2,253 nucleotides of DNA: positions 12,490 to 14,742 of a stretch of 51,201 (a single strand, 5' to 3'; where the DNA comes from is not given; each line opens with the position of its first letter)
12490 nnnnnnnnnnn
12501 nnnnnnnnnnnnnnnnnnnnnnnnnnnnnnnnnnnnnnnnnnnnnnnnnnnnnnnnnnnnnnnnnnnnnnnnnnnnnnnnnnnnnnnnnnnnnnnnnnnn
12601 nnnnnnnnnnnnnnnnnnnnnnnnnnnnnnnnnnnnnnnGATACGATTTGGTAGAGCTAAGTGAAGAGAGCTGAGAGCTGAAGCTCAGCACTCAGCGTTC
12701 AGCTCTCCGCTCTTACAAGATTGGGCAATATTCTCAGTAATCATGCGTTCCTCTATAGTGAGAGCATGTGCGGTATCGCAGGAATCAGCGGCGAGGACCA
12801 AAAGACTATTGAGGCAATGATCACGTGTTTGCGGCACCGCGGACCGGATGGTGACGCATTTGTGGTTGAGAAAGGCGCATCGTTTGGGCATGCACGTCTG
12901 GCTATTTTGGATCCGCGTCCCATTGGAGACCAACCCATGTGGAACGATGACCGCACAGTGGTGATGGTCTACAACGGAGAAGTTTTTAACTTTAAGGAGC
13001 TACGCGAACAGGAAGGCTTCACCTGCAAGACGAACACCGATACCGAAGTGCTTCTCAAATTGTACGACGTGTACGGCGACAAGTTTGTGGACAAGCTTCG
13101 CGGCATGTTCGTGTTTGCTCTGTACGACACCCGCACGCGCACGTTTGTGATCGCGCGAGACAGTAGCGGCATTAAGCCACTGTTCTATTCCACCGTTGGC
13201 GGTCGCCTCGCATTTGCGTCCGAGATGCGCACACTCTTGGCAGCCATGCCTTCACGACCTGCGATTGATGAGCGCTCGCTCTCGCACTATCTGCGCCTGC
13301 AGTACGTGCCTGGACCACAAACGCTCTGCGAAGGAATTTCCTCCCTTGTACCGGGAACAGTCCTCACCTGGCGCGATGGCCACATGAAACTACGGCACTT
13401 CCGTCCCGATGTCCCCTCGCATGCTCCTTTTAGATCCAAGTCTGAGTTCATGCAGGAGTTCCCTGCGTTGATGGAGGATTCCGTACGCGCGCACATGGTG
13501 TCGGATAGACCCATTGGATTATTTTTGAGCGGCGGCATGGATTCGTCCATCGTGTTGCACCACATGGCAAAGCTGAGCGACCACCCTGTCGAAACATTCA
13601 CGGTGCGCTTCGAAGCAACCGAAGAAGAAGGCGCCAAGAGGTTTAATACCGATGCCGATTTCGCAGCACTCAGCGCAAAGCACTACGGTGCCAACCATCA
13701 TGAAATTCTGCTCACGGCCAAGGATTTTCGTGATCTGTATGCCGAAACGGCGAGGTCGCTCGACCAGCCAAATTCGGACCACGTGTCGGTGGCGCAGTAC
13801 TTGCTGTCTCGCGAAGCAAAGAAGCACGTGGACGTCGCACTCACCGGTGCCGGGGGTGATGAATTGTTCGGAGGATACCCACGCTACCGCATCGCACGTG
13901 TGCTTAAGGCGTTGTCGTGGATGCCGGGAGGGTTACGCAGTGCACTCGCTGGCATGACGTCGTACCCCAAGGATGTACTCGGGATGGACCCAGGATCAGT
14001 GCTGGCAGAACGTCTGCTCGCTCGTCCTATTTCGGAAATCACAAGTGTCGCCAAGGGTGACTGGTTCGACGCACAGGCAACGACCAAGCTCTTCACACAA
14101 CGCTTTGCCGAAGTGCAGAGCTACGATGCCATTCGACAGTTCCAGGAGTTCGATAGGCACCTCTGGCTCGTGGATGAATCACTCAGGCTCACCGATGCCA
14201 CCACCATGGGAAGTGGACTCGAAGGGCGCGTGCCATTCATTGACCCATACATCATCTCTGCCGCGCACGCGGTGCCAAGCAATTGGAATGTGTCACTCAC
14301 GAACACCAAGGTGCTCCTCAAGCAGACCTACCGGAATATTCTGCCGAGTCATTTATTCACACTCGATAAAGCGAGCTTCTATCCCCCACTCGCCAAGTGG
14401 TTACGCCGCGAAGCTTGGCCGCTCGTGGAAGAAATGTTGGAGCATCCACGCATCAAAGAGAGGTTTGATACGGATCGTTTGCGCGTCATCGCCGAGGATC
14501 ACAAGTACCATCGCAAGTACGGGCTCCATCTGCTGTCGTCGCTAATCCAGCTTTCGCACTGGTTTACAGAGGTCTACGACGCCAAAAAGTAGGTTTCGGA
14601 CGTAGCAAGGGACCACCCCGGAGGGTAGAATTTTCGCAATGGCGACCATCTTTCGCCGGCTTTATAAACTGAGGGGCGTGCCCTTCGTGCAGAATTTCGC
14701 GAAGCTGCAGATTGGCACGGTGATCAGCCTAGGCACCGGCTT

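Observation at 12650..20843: Near-identical palindrome-rich element in inverted orientation upstream of both asnB-like paralogs, bracketing an 8.1 kb six-gene segment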

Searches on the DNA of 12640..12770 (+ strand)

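Call 80: search_dna_similar(query=window:12640-12770:+, collection=phages, mode=distant, max_evalue=0.01, max_rows=15)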
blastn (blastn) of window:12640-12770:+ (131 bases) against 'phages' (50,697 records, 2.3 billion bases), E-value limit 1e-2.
No match.

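Call 81: search_dna_similar(query=window:12640-12770:+, collection=plasmids, mode=distant, max_evalue=0.01, max_rows=15)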
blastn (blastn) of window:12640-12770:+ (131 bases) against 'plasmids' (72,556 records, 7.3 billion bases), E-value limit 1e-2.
No match.

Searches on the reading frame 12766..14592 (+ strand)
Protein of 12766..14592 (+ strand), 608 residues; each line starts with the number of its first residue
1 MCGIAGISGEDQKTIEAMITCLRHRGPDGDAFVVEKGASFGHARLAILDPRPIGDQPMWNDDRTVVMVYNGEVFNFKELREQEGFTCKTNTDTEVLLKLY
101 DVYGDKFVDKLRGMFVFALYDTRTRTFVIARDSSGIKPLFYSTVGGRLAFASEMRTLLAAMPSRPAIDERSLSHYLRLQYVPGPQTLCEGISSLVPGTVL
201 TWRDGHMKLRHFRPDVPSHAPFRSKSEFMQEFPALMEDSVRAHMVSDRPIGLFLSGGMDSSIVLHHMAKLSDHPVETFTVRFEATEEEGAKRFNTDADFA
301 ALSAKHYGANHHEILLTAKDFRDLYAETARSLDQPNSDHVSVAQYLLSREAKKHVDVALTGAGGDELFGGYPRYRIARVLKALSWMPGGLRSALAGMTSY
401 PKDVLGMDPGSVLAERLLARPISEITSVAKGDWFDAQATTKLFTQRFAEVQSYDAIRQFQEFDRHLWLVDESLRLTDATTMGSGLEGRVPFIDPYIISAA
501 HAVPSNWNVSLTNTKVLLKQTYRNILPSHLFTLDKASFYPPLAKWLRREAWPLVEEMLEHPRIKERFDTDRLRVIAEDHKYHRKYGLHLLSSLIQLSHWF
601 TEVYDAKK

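Call 9: search_protein_families(library=pfam, proteins=[window:12766-14592:+])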
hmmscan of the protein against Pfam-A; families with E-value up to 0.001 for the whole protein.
window:12766-14592:+ (608 aa): 4 families
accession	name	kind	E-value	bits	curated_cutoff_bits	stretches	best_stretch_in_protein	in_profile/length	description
PF00733.27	Asn_synthase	-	1e-72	246.2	21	1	234-600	4-353/354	Asparagine synthase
PF13537.11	GATase_7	-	7.1e-37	126.6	25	1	42-159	1-123/123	Glutamine amidotransferase domain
PF13522.11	GATase_6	-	4.9e-36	124.1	27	1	27-153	1-130/130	Glutamine amidotransferase domain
PF12481.13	DUF3700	-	1.5e-06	28.3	27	1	66-156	78-175/228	Aluminium induced protein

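Call 12: find_encoding_contigs(protein=window:12766-14592:+, flank=10000, max_places=10)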
Protein window:12766-14592:+ (608 aa): 2 contigs read that carry it; 2 places shown.
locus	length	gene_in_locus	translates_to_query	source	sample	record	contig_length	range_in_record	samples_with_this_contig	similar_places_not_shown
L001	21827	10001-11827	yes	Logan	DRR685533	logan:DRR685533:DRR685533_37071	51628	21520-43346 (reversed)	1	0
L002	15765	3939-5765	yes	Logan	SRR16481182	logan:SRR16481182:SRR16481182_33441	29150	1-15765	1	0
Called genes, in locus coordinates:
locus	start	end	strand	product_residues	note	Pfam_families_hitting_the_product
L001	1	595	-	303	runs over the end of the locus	PF01073:3Beta_HSD, PF01370:Epimerase, PF05368:NmrA (weak), PF16363:GDP_Man_Dehyd, PF07993:NAD_binding_4 (faint)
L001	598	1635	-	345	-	PF01370:Epimerase, PF04321:RmlD_sub_bind (weak), PF16363:GDP_Man_Dehyd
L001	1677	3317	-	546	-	-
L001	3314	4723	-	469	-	PF13489:Methyltransf_23, PF08241:Methyltransf_11, PF08242:Methyltransf_12, PF13649:Methyltransf_25, PF13847:Methyltransf_31, PF00535:Glycos_transf_2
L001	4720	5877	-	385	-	PF01041:DegT_DnrJ_EryC1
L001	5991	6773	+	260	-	PF05575:V_cholerae_RfbT (weak), PF05050:Methyltransf_21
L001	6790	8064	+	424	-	PF01210:NAD_Gly3P_dh_N (faint), PF02737:3HCDH_N (weak), PF02826:2-Hacid_dh_C (faint), PF03446:NAD_binding_2, PF03721:UDPG_MGDP_dh_N, PF03807:F420_oxidored (weak), PF00984:UDPG_MGDP_dh, PF03720:UDPG_MGDP_dh_C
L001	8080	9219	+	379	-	-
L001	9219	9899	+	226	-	PF00535:Glycos_transf_2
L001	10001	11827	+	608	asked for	PF13522:GATase_6, PF12481:DUF3700 (weak), PF13537:GATase_7, PF00733:Asn_synthase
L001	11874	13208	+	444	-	PF01943:Polysacc_synt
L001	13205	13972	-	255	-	PF05050:Methyltransf_21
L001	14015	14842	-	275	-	PF00535:Glycos_transf_2, PF13641:Glyco_tranf_2_3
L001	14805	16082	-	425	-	PF13231:PMT_2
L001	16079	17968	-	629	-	PF13522:GATase_6, PF13537:GATase_7, PF00733:Asn_synthase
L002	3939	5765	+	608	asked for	PF13522:GATase_6, PF12481:DUF3700 (weak), PF13537:GATase_7, PF00733:Asn_synthase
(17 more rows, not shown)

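Call 39: find_homologous_proteins(query=window:12766-14592:+, max_evalue=1e-60)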
Query window:12766-14592:+ (608 aa): 5887 proteins with E <= 1e-60 among 8000 candidates; the best 120 are listed.
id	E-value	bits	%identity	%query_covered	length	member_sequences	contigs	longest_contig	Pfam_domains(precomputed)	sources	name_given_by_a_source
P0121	0.0e+0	1293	91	100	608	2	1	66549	PF00733.28,PF13522.12,PF13537.12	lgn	-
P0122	0.0e+0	1072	74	100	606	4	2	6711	PF12481.14,PF00733.28,PF13522.12,PF13537.12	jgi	jgi:asparagine synthase (glutamine-hydrolysing)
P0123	2.4e-273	926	66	100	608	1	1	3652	PF00733.28,PF13522.12,PF13537.12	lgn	-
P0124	1.3e-272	924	66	100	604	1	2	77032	PF00733.28,PF13522.12,PF13537.12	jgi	jgi:asparagine synthase (glutamine-hydrolysing)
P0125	1.8e-271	920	67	100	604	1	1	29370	PF00733.28,PF13522.12,PF13537.12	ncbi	-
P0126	1.9e-271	920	66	100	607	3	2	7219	PF00733.28,PF13522.12,PF13537.12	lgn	-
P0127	3.2e-269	913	65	100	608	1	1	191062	PF00733.28,PF13522.12,PF13537.12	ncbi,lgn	-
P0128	3.5e-268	909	65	100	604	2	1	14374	PF12481.14,PF00733.28,PF13522.12,PF13537.12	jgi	jgi:asparagine synthase (glutamine-hydrolysing)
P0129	3.9e-267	906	65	100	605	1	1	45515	PF00733.28,PF13522.12,PF13537.12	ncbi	-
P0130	5.3e-267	905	65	100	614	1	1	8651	PF00733.28,PF13522.12,PF13537.12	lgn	-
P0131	3.4e-266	903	65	100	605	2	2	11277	PF00733.28,PF13522.12,PF13537.12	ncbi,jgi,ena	-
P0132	6.3e-265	898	64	100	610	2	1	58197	PF12481.14,PF00733.28,PF13522.12,PF13537.12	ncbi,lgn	-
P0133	6.4e-265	898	65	100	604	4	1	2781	PF00733.28,PF13522.12,PF13537.12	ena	-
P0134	6.8e-265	898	65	100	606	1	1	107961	PF00733.28,PF13522.12,PF13537.12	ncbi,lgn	-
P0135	7.9e-265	898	65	100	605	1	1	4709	PF00733.28,PF13522.12,PF13537.12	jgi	jgi:asparagine synthase (glutamine-hydrolysing)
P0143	6.8e-264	895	65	100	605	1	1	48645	PF00733.28,PF13522.12,PF13537.12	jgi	jgi:asparagine synthase (glutamine-hydrolysing)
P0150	2.4e-262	890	64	100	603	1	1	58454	PF12481.14,PF00733.28,PF13522.12,PF13537.12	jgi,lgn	-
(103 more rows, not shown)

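Call 40: find_encoding_contigs(protein=P0122, flank=10000, max_places=3)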
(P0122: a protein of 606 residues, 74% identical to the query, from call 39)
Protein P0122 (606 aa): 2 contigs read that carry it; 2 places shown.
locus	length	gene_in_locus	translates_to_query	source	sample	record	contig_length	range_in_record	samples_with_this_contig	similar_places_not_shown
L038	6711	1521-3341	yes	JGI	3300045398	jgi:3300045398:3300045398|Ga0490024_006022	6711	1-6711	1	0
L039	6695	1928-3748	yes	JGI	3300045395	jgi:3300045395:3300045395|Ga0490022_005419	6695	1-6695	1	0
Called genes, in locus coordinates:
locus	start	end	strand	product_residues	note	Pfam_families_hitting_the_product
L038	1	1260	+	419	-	?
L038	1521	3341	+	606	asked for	PF12481:DUF3700 (weak), PF13522:GATase_6, PF13537:GATase_7, PF00733:Asn_synthase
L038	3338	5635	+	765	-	PF13439:Glyco_transf_4, PF13477:Glyco_trans_4_2, PF13579:Glyco_trans_4_4, PF00534:Glycos_transf_1, PF13692:Glyco_trans_1_4, PF13439:Glyco_transf_4, PF13579:Glyco_trans_4_4, PF20706:GT4-conflict, +4 more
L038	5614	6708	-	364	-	-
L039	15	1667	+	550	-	-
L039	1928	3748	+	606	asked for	PF12481:DUF3700 (weak), PF13522:GATase_6, PF13537:GATase_7, PF00733:Asn_synthase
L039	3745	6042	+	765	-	PF13439:Glyco_transf_4, PF13477:Glyco_trans_4_2, PF13579:Glyco_trans_4_4, PF00534:Glycos_transf_1, PF13692:Glyco_trans_1_4, PF13439:Glyco_transf_4, PF13579:Glyco_trans_4_4, PF20706:GT4-conflict, +4 more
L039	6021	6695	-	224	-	?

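Call 41: find_encoding_contigs(protein=P0143, flank=10000, max_places=2)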
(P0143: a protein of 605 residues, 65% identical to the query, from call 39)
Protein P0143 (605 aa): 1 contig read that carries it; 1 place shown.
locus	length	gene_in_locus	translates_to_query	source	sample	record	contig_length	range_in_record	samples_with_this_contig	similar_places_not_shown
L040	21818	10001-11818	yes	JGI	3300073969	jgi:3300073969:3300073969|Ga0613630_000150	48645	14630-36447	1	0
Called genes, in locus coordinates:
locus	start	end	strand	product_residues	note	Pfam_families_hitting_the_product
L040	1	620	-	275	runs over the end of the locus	PF00535:Glycos_transf_2, PF13641:Glyco_tranf_2_3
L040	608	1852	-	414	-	-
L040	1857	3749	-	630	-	PF13522:GATase_6, PF13537:GATase_7, PF00733:Asn_synthase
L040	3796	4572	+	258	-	PF08003:Methyltransf_9, PF13489:Methyltransf_23, PF05219:DREV (weak), PF05401:NodS (weak), PF13649:Methyltransf_25, PF13847:Methyltransf_31, PF08241:Methyltransf_11, PF08242:Methyltransf_12, +1 more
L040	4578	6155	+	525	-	PF07992:Pyr_redox_2 (weak), PF05199:GMC_oxred_C (weak)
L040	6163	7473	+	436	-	PF01943:Polysacc_synt, PF13440:Polysacc_synt_3 (weak)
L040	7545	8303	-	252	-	PF00551:Formyl_trans_N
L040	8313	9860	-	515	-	-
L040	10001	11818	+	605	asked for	PF13522:GATase_6, PF13537:GATase_7, PF00733:Asn_synthase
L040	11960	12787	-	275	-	PF01209:Ubie_methyltran, PF13489:Methyltransf_23, PF02353:CMAS (weak), PF07021:MetW, PF13847:Methyltransf_31, PF08241:Methyltransf_11, PF08242:Methyltransf_12, PF13649:Methyltransf_25, +3 more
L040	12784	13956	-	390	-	PF13439:Glyco_transf_4, PF13579:Glyco_trans_4_4, PF20706:GT4-conflict, PF00534:Glycos_transf_1, PF13692:Glyco_trans_1_4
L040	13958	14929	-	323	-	PF01073:3Beta_HSD, PF01370:Epimerase, PF02719:Polysacc_synt_2, PF04321:RmlD_sub_bind, PF05368:NmrA (weak), PF08659:KR (weak), PF13460:NAD_binding_10 (weak), PF16363:GDP_Man_Dehyd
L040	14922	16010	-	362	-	PF02350:Epimerase_2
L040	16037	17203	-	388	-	PF13439:Glyco_transf_4, PF13579:Glyco_trans_4_4, PF00534:Glycos_transf_1, PF13692:Glyco_trans_1_4, PF13524:Glyco_trans_1_2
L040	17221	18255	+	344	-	PF01408:GFO_IDH_MocA, PF03447:NAD_binding_3 (weak), PF22725:GFO_IDH_MocA_C3 (faint), PF02894:GFO_IDH_MocA_C (faint)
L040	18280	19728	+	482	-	PF01041:DegT_DnrJ_EryC1 (weak)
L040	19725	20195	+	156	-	PF25087:GMPPB_C (faint), PF00132:Hexapep, PF14602:Hexapep_2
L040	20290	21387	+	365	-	PF01041:DegT_DnrJ_EryC1, PF01212:Beta_elim_lyase, PF01053:Cys_Met_Meta_PP (weak)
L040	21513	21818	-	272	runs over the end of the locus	PF00535:Glycos_transf_2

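Call 42: find_encoding_contigs(protein=P0150, flank=10000, max_places=2)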
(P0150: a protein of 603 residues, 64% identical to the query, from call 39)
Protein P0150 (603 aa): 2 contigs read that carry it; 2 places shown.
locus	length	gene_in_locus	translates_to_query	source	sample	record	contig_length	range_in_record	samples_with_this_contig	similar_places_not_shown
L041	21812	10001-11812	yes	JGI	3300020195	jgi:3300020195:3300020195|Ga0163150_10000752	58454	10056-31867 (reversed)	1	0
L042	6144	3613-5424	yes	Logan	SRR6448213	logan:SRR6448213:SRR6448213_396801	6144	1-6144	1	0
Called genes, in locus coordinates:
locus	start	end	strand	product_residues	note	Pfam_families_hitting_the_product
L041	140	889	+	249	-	PF00535:Glycos_transf_2, PF10111:Glyco_tranf_2_2 (weak), PF13641:Glyco_tranf_2_3 (weak)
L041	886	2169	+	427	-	PF08421:Methyltransf_13, PF13489:Methyltransf_23, PF08484:Methyltransf_14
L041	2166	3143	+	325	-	PF01370:Epimerase, PF16363:GDP_Man_Dehyd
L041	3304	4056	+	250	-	-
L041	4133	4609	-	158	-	PF00293:NUDIX (weak)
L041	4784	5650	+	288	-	PF08704:GCD14 (weak), PF05050:Methyltransf_21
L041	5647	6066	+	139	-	PF04138:GtrA_DPMS_TM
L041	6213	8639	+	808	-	PF09586:YfhO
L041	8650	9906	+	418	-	PF01943:Polysacc_synt, PF13440:Polysacc_synt_3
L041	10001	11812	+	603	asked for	PF13522:GATase_6, PF12481:DUF3700 (weak), PF13537:GATase_7, PF00733:Asn_synthase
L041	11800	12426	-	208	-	PF00132:Hexapep, PF14602:Hexapep_2 (weak)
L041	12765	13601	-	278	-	PF13489:Methyltransf_23, PF01209:Ubie_methyltran, PF02353:CMAS, PF07021:MetW, PF13649:Methyltransf_25, PF13847:Methyltransf_31, PF08241:Methyltransf_11, PF08242:Methyltransf_12, +4 more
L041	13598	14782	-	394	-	PF13439:Glyco_transf_4, PF13477:Glyco_trans_4_2, PF13579:Glyco_trans_4_4, PF00534:Glycos_transf_1, PF13692:Glyco_trans_1_4, PF20706:GT4-conflict (weak)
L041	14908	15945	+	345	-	PF01073:3Beta_HSD, PF01370:Epimerase, PF02719:Polysacc_synt_2 (weak), PF05368:NmrA (weak), PF16363:GDP_Man_Dehyd, PF13460:NAD_binding_10, PF07993:NAD_binding_4, PF04321:RmlD_sub_bind (weak)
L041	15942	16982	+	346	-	PF01073:3Beta_HSD, PF01370:Epimerase, PF02719:Polysacc_synt_2, PF04321:RmlD_sub_bind, PF13460:NAD_binding_10, PF16363:GDP_Man_Dehyd, PF07993:NAD_binding_4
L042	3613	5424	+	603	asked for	PF13522:GATase_6, PF12481:DUF3700 (weak), PF13537:GATase_7, PF00733:Asn_synthase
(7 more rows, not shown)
